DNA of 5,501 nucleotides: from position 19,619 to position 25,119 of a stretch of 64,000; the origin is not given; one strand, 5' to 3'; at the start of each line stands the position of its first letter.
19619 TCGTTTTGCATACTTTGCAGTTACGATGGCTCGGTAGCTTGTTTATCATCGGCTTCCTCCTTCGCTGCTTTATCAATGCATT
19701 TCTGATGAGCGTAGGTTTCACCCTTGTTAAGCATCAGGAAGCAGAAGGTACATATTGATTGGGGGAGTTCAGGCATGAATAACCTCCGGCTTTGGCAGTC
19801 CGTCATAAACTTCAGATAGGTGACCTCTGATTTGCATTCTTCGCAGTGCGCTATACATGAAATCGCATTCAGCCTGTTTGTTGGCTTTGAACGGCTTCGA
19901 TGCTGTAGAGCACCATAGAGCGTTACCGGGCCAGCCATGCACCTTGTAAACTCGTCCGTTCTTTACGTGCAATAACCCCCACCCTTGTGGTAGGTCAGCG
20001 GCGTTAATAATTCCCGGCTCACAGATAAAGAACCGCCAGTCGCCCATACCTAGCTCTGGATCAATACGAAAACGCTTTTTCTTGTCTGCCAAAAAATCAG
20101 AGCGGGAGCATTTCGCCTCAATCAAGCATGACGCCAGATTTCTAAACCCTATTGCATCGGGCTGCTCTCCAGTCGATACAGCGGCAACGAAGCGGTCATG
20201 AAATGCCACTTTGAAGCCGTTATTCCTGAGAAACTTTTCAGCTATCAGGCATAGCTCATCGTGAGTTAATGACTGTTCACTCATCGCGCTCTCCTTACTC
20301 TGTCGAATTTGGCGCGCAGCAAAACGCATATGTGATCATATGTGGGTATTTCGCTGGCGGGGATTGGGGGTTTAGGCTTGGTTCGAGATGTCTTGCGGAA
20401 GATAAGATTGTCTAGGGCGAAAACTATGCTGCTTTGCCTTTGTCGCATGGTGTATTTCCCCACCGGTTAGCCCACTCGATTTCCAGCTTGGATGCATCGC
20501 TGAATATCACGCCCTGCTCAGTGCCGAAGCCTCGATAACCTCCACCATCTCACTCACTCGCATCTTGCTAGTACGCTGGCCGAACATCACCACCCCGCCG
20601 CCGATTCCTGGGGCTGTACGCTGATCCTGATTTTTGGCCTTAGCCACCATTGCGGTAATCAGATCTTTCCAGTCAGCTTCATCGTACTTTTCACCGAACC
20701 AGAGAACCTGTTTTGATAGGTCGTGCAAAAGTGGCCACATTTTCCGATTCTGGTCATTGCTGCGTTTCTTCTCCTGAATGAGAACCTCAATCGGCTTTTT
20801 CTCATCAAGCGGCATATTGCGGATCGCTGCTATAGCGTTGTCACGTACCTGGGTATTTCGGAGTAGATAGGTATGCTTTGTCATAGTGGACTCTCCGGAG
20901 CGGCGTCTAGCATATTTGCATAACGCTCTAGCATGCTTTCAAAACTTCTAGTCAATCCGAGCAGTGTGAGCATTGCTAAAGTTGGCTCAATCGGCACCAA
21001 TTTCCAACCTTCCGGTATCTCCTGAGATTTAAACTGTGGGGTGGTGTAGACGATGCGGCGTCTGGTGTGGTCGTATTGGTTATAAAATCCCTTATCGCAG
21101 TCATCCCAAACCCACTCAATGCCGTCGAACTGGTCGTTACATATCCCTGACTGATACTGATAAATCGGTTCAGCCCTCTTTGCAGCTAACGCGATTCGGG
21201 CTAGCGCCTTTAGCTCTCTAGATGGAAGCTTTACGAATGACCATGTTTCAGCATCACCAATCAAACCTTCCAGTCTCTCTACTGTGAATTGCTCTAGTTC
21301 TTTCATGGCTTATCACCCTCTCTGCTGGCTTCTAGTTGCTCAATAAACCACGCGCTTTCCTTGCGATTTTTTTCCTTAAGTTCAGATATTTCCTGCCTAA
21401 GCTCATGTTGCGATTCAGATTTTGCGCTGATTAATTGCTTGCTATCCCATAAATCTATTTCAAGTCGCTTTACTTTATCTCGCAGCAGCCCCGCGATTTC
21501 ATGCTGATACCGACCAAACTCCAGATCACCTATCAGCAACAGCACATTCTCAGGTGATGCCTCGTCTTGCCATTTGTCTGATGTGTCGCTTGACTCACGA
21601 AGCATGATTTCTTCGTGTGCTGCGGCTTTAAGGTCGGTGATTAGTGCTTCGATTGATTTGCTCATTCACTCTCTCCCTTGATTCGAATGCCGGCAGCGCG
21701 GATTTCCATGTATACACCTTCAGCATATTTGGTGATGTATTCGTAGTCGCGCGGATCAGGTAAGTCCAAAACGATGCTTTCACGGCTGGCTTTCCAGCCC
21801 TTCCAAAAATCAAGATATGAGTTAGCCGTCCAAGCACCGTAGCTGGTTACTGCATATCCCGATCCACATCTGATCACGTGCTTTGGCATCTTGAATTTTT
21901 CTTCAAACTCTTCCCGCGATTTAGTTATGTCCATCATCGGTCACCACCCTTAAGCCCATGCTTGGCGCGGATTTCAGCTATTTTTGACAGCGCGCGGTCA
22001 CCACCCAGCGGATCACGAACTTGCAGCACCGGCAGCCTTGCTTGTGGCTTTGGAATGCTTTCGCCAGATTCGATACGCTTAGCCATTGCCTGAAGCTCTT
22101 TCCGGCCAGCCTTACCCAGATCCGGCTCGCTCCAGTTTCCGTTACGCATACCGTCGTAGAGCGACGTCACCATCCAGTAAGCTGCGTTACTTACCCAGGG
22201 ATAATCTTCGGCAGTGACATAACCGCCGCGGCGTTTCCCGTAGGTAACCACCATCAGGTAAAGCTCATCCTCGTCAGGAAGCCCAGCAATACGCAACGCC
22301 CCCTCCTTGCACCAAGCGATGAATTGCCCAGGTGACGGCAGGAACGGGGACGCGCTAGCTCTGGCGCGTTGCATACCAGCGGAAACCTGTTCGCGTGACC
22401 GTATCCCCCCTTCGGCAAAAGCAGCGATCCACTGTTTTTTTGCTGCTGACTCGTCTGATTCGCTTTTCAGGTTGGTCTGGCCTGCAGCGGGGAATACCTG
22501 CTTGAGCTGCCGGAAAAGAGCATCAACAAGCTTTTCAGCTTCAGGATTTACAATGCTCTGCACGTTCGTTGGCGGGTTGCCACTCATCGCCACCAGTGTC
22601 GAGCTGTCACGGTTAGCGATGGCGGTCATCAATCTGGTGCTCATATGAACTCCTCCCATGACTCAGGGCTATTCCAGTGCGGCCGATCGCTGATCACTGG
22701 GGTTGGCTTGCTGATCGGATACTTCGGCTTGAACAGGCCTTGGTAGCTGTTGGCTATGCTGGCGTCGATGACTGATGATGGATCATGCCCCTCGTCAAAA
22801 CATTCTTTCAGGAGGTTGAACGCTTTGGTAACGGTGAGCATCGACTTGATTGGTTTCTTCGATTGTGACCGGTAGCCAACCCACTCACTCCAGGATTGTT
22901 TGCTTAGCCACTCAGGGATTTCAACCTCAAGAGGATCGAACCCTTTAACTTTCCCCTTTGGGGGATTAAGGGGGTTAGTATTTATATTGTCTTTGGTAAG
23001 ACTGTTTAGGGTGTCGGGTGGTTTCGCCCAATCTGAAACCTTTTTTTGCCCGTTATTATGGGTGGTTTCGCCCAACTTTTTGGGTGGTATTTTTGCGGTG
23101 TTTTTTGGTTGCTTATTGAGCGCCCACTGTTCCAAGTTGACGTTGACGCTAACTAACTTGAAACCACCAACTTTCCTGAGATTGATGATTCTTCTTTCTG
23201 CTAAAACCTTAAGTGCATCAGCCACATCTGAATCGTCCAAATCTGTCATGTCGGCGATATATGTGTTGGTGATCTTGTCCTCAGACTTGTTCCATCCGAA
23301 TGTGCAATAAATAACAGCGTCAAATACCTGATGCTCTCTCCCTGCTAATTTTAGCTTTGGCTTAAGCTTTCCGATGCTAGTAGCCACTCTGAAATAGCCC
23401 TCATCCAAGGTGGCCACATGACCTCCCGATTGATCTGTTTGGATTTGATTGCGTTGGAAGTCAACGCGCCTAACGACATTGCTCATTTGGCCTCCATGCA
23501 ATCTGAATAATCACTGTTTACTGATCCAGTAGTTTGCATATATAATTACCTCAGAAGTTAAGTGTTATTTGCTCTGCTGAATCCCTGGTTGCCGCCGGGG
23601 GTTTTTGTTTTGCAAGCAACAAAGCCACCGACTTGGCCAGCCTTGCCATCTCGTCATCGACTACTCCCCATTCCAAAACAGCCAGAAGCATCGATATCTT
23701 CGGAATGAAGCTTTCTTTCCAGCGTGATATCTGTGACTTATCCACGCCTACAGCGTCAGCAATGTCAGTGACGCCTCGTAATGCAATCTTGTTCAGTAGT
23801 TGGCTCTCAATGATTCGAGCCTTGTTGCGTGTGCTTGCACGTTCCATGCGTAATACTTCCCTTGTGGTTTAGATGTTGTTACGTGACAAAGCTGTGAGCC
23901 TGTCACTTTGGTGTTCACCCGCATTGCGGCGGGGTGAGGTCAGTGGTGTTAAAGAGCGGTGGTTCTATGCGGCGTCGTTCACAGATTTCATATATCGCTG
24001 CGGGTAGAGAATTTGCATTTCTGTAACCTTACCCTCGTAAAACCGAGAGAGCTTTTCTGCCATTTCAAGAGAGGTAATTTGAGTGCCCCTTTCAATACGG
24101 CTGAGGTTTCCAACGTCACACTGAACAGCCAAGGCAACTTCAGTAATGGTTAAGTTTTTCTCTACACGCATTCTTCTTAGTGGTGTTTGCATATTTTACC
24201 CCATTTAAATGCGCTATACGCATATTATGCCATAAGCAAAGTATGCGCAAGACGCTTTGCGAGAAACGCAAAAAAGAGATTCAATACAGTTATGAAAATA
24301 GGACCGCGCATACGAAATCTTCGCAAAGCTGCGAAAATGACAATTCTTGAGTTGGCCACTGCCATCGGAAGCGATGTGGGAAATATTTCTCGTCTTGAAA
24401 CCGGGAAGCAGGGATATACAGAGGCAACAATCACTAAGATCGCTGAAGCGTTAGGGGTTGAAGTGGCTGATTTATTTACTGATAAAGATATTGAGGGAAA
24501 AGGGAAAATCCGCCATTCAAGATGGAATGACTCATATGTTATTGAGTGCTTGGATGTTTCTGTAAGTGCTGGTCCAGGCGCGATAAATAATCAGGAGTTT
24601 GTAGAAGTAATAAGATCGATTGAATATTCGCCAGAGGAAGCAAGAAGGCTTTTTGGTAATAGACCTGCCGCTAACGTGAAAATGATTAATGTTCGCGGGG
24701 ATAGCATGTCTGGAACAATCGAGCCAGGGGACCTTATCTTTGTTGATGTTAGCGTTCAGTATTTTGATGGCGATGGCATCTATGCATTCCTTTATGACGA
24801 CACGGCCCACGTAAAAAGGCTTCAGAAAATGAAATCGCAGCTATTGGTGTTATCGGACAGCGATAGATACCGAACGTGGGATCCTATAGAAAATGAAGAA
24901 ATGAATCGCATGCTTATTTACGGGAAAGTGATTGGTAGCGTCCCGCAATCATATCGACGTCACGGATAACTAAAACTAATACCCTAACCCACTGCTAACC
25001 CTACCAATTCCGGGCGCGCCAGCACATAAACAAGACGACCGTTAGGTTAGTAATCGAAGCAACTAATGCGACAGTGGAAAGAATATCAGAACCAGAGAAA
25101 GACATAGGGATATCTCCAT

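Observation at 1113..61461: Tandem dilysogen whose middle is a complete, undamaged hybrid phage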

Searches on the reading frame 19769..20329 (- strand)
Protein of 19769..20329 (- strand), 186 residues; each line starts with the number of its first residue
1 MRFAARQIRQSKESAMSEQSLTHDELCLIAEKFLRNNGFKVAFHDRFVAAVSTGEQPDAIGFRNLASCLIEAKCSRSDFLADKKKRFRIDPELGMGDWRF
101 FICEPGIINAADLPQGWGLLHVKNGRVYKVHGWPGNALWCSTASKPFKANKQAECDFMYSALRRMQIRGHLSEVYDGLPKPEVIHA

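Call 12: search_protein_families(library=phrogs, proteins=[window:19769-20329:-], max_evalue=0.00001)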
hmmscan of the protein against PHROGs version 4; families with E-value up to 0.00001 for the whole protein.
window:19769-20329:- (186 aa): 5 families
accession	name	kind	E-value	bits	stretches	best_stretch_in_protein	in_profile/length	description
phrog_9263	-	unknown function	8e-81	272.4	1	13-178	54-220/230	-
phrog_631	-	unknown function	1.5e-80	271.6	1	10-178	12-192/260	-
phrog_16308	-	unknown function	1.3e-28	99.7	1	20-73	2-55/58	-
phrog_2776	-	unknown function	1.1e-06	29.5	1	54-128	41-115/181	-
phrog_14517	-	unknown function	3.2e-06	27.8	1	71-128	64-122/296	-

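Call 46: search_protein_families(library=pfam, proteins=[window:19769-20329:-], max_evalue=0.01)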
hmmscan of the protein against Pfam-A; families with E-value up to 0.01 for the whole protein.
window:19769-20329:- (186 aa): 0 families

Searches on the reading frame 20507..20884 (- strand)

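Call 12: search_protein_families(library=phrogs, proteins=[window:20507-20884:-], max_evalue=0.00001)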
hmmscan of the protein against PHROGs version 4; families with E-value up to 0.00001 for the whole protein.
window:20507-20884:- (125 aa): 1 family
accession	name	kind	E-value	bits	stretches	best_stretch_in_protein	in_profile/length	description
phrog_72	-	DNA, RNA and nucleotide metabolism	1.2e-39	137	1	1-119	7-130/161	NinB/ Orf homologous recombination mediator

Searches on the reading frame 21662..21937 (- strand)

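Call 12: search_protein_families(library=phrogs, proteins=[window:21662-21937:-], max_evalue=0.00001)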
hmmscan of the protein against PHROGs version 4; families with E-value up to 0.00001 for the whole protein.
window:21662-21937:- (91 aa): 1 family
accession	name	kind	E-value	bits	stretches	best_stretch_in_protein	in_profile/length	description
phrog_343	-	unknown function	7.8e-15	55.9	1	1-89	33-126/135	-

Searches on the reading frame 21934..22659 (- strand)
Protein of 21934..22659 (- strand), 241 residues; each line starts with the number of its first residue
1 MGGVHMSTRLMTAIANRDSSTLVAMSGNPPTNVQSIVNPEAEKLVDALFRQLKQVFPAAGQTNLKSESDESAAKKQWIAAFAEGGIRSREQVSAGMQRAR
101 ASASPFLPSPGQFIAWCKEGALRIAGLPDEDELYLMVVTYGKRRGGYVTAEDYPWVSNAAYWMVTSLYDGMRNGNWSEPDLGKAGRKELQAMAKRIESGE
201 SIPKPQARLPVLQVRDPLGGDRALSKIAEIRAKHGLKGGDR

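Call 12: search_protein_families(library=phrogs, proteins=[window:21934-22659:-], max_evalue=0.00001)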
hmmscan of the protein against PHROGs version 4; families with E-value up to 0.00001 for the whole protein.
window:21934-22659:- (241 aa): 5 families
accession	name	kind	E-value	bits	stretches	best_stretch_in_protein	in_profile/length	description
phrog_109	-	DNA, RNA and nucleotide metabolism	8.5e-72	242.9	1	9-238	3-231/236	P-like helicase loader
phrog_9111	-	unknown function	6.5e-32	111.2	1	119-239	2-121/123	-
phrog_33198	-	unknown function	1.1e-18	68.6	1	62-186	6-131/134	-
phrog_22541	-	unknown function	6.2e-13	49.3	1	183-238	13-67/70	-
phrog_17600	-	unknown function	9.6e-07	29.9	1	42-96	37-89/89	-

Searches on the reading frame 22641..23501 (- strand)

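Call 12: search_protein_families(library=phrogs, proteins=[window:22641-23501:-], max_evalue=0.00001)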
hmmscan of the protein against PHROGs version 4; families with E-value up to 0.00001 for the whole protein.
window:22641-23501:- (286 aa): 7 families
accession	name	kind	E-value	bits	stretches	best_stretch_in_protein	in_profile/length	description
phrog_678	-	DNA, RNA and nucleotide metabolism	8.1e-51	174.6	1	7-266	5-289/346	replication initiation O-like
phrog_277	-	DNA, RNA and nucleotide metabolism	5.5e-42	145.1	1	6-179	1-171/318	replication initiation O-like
phrog_18589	-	unknown function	1.7e-39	136.3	1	169-284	11-124/156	-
phrog_2365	-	DNA, RNA and nucleotide metabolism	7.4e-22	79.5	1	6-177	1-169/232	replication initiation O-like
phrog_345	-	DNA, RNA and nucleotide metabolism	4.1e-16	60.5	1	8-185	2-190/297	replication initiation O-like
phrog_6451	-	DNA, RNA and nucleotide metabolism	7.4e-14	53.1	1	168-260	149-237/272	primosomal protein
phrog_16826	-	DNA, RNA and nucleotide metabolism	5.4e-07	30.2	1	32-167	7-137/341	DnaD-like helicase loader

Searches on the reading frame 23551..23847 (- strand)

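Call 12: search_protein_families(library=phrogs, proteins=[window:23551-23847:-], max_evalue=0.00001)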
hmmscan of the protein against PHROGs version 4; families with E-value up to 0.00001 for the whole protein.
window:23551-23847:- (98 aa): 3 families
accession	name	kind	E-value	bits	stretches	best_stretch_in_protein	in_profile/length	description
phrog_191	-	transcription regulation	8.7e-34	117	1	1-98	1-106/106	CII-like transcriptional activator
phrog_3638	-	transcription regulation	4.3e-24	85.4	1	2-63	2-65/73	CII-like transcriptional activator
phrog_725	-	transcription regulation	1.4e-11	45.3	1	1-73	7-76/101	CII-like regulator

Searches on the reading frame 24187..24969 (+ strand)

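Call 12: search_protein_families(library=phrogs, proteins=[window:24187-24969:+], max_evalue=0.00001)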
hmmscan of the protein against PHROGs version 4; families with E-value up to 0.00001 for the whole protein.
window:24187-24969:+ (260 aa): 11 families
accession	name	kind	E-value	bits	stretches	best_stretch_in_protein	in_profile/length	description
phrog_4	-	transcription regulation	1.7e-53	183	1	34-259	133-343/400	transcriptional repressor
phrog_6201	-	transcription regulation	4.7e-39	134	1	140-257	2-120/121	CI-like repressor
phrog_35195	-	unknown function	1e-35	123.7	1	36-179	1-151/159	-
phrog_5823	-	transcription regulation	7.2e-13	49.4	1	35-113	4-84/404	transcriptional regulator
phrog_3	-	transcription regulation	1.4e-10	42.6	1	29-108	80-157/430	transcriptional repressor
phrog_8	-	transcription regulation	4.3e-10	40.6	1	30-106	69-145/346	transcriptional regulator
phrog_2439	-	transcription regulation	7.7e-09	35.9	1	38-112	8-81/367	transcriptional regulator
phrog_2328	-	transcription regulation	8.5e-09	36.3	1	37-101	15-79/128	transcriptional repressor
phrog_1373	-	transcription regulation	6.1e-08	33.8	1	40-95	66-121/166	transcriptional regulator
phrog_7241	-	transcription regulation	7e-07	30.3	1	42-97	66-121/122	transcriptional regulator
phrog_811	-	DNA, RNA and nucleotide metabolism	2.5e-06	28.1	1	166-252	50-132/140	UmuD-like protein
